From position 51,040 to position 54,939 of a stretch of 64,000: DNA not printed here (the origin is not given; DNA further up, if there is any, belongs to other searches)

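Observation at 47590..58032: Second giant gene: a 3,480-aa membrane-anchored protein with no recognisable motif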

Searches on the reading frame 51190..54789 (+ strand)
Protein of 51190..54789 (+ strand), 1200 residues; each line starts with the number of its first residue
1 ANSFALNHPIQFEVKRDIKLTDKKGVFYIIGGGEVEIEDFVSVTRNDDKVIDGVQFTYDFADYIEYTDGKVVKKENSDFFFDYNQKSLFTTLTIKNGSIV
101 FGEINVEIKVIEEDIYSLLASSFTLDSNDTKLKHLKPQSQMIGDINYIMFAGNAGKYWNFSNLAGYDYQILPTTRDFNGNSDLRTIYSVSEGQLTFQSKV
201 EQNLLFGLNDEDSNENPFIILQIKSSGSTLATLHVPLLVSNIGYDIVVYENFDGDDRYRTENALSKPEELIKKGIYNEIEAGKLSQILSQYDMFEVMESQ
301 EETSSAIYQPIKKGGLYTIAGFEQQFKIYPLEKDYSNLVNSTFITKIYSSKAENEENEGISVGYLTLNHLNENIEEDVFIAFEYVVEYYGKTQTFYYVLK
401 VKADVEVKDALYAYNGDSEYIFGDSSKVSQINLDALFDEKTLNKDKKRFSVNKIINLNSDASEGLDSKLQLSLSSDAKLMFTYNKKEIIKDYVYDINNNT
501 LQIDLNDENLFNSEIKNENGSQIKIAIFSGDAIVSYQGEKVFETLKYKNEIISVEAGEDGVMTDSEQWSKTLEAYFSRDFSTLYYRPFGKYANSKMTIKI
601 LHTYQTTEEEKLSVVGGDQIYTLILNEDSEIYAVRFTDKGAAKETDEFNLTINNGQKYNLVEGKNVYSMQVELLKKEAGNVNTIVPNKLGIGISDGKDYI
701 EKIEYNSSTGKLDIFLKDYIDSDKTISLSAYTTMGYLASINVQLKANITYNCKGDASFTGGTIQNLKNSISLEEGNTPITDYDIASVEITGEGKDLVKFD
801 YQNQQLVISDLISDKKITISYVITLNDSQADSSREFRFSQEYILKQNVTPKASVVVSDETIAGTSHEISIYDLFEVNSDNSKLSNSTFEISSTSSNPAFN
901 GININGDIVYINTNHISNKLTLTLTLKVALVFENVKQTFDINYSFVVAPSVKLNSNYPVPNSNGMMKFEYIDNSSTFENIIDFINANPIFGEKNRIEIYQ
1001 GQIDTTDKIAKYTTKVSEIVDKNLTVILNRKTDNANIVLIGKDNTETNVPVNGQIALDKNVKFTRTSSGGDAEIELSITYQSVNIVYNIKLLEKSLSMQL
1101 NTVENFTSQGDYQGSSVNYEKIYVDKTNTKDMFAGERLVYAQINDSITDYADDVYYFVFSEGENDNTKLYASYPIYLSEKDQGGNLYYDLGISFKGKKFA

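Call 26: find_homologous_proteins(query=window:51190-54789:+, max_evalue=0.001)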
Query window:51190-54789:+: 8000 candidates shared short words with the query, none scored E <= 0.001.
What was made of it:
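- Tried and rejected: With residues 1201-2400 it found nothing (call 26).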
